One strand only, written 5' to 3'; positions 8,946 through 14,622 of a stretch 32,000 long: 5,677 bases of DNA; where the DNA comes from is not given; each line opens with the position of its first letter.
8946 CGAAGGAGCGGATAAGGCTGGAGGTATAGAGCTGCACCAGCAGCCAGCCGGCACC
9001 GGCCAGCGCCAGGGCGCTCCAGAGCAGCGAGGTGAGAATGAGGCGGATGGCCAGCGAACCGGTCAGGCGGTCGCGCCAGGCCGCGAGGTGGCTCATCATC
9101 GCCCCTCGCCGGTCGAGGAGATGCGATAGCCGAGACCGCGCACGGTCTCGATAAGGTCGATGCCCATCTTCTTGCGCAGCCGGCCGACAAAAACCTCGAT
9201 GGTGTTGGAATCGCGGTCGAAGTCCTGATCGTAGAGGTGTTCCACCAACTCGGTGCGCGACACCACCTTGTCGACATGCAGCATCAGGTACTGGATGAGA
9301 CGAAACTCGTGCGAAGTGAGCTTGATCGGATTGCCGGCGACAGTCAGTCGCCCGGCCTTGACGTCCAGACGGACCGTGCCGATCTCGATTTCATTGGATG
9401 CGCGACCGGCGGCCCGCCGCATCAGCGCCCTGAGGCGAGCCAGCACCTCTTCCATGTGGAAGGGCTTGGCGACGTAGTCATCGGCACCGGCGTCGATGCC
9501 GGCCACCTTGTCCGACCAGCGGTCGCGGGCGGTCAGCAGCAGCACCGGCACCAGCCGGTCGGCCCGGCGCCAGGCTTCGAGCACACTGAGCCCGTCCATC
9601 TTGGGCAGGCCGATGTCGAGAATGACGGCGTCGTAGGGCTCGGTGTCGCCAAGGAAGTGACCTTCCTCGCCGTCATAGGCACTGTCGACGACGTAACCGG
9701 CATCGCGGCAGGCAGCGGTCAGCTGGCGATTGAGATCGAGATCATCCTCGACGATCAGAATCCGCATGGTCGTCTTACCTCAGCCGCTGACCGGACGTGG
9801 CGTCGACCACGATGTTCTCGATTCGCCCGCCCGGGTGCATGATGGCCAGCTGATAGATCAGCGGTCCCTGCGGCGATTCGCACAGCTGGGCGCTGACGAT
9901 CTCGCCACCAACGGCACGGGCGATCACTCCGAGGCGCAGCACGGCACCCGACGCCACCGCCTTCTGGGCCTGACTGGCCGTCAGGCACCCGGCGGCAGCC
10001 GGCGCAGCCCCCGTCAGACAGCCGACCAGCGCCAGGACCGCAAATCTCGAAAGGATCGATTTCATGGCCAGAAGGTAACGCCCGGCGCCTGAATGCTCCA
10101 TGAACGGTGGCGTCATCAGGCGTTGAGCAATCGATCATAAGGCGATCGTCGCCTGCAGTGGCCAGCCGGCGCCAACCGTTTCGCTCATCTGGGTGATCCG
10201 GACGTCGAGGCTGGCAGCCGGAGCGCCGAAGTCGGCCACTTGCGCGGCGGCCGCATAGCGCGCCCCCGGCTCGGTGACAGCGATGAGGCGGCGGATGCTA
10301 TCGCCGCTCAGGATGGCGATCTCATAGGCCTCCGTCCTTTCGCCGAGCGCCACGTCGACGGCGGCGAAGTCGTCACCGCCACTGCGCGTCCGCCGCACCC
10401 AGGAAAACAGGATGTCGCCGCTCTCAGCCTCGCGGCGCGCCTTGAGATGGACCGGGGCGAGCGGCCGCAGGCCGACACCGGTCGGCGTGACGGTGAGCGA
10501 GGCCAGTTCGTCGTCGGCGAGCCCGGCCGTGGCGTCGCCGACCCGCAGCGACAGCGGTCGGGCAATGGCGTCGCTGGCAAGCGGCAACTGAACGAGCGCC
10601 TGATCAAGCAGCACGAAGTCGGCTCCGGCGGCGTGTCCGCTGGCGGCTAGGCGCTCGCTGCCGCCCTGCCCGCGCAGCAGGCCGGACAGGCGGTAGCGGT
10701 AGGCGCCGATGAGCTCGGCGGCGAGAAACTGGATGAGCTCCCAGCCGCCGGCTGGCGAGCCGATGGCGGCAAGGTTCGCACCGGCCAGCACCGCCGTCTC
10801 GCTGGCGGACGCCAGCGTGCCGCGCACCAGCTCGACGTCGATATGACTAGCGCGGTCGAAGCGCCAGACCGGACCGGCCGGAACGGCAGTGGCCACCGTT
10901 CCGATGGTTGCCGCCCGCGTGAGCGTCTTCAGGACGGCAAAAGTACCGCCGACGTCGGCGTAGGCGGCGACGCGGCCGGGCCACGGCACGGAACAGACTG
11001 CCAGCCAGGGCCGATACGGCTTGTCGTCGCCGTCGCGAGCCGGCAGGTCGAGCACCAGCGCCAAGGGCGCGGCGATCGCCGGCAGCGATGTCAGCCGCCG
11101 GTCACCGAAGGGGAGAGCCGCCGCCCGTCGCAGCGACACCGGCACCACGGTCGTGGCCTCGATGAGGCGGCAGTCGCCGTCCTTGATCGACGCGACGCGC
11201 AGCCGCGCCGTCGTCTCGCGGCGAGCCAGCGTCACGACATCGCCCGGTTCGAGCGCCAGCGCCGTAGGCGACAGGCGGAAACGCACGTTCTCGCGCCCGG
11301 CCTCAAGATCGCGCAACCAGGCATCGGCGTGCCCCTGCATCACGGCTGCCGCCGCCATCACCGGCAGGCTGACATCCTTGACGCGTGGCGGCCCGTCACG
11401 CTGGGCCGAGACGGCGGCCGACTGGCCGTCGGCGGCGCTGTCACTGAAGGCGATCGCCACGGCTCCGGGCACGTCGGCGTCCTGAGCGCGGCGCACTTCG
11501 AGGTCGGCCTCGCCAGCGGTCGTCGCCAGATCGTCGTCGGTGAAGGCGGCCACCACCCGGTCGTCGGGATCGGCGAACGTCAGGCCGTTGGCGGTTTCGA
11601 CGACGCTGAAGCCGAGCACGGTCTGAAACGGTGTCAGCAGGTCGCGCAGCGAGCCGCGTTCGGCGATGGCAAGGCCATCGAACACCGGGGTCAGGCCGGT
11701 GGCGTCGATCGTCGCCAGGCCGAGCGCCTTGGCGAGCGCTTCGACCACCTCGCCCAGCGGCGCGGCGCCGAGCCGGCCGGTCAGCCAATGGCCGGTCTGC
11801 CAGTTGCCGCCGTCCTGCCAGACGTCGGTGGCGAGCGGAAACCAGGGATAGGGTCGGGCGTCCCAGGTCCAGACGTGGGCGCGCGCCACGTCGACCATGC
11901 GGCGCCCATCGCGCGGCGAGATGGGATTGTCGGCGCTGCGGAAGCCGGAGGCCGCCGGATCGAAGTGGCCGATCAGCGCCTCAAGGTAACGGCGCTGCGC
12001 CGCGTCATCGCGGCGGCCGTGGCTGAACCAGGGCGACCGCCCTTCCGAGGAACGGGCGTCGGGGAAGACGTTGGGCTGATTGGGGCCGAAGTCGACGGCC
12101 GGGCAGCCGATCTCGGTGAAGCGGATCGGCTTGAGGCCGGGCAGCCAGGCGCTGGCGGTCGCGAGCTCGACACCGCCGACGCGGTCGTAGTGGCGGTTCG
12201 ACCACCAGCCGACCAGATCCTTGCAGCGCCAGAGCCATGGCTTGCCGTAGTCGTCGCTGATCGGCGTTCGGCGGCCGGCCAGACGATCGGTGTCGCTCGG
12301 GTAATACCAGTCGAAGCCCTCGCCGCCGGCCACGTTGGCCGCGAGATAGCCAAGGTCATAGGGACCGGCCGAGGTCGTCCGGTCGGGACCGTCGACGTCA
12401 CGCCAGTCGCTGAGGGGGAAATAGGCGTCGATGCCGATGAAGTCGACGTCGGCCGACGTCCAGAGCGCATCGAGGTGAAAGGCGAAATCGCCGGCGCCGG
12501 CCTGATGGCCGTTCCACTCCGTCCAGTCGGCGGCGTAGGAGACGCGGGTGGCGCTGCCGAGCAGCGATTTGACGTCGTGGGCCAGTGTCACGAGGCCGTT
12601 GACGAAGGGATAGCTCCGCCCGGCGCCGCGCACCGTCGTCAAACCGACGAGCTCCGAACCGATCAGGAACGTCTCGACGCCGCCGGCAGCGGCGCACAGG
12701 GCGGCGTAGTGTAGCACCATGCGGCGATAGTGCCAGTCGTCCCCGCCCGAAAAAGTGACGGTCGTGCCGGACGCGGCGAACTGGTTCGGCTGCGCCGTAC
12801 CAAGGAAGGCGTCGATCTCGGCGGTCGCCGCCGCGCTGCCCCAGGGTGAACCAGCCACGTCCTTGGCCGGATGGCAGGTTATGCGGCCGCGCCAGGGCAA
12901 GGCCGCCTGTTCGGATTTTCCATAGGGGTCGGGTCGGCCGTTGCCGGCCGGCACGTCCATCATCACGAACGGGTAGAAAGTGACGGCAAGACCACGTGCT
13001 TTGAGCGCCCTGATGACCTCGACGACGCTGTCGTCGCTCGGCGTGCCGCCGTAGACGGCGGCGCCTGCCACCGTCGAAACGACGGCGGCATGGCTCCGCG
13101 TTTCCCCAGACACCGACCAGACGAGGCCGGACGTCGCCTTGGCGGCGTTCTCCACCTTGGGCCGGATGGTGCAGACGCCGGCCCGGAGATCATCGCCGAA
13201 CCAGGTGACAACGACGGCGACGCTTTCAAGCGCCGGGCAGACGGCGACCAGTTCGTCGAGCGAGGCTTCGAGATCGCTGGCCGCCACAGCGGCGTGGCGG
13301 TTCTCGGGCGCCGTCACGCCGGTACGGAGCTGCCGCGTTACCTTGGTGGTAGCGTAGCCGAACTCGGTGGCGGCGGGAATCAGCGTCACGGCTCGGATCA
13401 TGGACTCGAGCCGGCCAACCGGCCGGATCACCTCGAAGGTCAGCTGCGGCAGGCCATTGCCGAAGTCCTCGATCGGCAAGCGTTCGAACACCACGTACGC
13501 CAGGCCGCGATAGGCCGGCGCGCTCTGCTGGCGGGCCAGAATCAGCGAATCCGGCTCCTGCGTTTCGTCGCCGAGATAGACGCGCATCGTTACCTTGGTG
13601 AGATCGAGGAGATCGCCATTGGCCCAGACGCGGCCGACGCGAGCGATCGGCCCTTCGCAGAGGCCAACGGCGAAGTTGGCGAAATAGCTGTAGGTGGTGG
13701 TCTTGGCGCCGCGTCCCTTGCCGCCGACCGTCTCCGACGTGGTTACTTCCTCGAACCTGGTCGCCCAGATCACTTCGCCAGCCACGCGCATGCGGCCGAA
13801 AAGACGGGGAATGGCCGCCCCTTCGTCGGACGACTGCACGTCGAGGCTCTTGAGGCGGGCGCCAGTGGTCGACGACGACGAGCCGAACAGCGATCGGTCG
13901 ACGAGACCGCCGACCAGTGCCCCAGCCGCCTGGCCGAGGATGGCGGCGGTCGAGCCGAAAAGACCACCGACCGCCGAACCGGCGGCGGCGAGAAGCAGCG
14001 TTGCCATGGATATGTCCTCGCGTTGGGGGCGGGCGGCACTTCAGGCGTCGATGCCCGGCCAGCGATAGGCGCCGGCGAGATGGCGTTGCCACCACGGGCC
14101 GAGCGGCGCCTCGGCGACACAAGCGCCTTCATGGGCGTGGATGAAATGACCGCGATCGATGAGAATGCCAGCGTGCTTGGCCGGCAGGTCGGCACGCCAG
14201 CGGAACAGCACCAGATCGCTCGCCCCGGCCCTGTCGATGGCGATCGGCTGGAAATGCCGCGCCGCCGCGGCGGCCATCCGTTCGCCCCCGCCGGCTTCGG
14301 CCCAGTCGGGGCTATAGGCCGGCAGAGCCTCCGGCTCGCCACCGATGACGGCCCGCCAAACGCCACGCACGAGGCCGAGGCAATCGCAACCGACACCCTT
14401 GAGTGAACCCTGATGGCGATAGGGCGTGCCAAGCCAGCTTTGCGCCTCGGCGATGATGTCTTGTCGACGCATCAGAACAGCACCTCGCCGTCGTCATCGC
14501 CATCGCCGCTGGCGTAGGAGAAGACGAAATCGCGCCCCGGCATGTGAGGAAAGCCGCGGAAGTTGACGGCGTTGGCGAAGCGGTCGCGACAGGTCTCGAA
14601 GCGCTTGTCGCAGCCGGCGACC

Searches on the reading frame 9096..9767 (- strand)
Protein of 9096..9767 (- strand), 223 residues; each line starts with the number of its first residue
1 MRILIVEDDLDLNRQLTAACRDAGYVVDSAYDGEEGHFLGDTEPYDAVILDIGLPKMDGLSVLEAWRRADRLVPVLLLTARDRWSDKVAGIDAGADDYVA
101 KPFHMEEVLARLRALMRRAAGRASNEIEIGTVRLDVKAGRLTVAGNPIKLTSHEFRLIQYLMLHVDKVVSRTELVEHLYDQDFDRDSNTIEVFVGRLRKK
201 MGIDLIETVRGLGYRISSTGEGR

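Call 71: search_protein_families(library=pfam, proteins=[window:9096-9767:-], max_evalue=0.001)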
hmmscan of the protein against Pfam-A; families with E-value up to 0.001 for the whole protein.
window:9096-9767:- (223 aa): 2 families
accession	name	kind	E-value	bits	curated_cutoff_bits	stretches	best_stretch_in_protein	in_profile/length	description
PF00072.30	Response_reg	-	1.2e-25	90.3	30.2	1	3-112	1-110/111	Response regulator receiver domain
PF00486.34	Trans_reg_C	-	2.6e-23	82.3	26.2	1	145-216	1-77/77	Transcriptional regulatory protein, C terminal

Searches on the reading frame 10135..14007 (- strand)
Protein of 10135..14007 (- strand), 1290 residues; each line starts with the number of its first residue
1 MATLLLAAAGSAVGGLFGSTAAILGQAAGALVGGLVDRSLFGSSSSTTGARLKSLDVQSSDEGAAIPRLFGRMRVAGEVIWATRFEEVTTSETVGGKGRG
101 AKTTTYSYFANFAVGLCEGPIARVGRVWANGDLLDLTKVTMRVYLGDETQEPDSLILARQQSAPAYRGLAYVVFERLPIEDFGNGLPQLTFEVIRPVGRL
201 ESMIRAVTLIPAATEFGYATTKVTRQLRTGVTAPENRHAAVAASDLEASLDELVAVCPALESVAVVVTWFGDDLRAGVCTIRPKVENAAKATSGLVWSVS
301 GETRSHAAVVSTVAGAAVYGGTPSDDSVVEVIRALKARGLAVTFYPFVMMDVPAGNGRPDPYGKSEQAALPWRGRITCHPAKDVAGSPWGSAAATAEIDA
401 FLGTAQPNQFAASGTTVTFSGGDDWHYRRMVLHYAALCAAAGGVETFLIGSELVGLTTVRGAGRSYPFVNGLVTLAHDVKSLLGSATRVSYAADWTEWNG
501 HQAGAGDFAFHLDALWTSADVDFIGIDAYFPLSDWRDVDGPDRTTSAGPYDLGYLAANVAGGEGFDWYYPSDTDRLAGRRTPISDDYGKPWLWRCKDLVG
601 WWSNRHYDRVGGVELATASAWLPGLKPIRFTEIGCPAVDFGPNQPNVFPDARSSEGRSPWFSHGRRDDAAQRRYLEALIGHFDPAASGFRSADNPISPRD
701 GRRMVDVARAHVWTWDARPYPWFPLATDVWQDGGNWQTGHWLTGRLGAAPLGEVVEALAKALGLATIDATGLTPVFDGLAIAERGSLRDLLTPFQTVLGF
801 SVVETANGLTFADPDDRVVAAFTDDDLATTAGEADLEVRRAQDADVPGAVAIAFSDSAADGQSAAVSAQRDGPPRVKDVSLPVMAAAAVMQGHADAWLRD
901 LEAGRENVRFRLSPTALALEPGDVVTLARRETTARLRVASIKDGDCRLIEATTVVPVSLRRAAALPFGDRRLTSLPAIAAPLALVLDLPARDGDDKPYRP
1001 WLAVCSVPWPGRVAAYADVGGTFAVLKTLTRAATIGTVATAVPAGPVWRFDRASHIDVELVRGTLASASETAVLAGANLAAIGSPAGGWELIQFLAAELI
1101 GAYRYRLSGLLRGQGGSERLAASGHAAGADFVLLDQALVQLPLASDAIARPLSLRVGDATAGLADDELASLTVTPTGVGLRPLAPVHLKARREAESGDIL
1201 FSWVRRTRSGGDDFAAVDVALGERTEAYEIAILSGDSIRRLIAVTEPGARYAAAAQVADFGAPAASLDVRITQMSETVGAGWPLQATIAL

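Call 71: search_protein_families(library=pfam, proteins=[window:10135-14007:-], max_evalue=0.001)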
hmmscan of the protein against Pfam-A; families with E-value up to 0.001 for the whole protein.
window:10135-14007:- (1290 aa): 4 families
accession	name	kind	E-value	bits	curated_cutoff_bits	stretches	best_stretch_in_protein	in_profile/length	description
PF13547.12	GTA_TIM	-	3.8e-130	434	27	1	425-724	1-299/299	GTA TIM-barrel-like domain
PF23666.2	Rcc01698_C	-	1.2e-34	118.9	27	1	1033-1132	1-98/98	Rcc01698-like, C-terminal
PF13550.12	Phage-tail_3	-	1.8e-33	116.2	23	1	784-943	3-164/164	Putative phage tail protein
PF22612.2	GH113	-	3.3e-05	23.8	27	0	426-455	111-139/289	Glycoside Hydrolase Family 113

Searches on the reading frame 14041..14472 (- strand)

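Call 71: search_protein_families(library=pfam, proteins=[window:14041-14472:-], max_evalue=0.001)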
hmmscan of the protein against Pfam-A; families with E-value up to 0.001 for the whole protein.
window:14041-14472:- (143 aa): 1 family
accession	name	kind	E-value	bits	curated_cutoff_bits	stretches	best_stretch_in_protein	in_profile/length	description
PF00877.26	NLPC_P60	-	7.1e-10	39.2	23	1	15-136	1-104/105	NlpC/P60 family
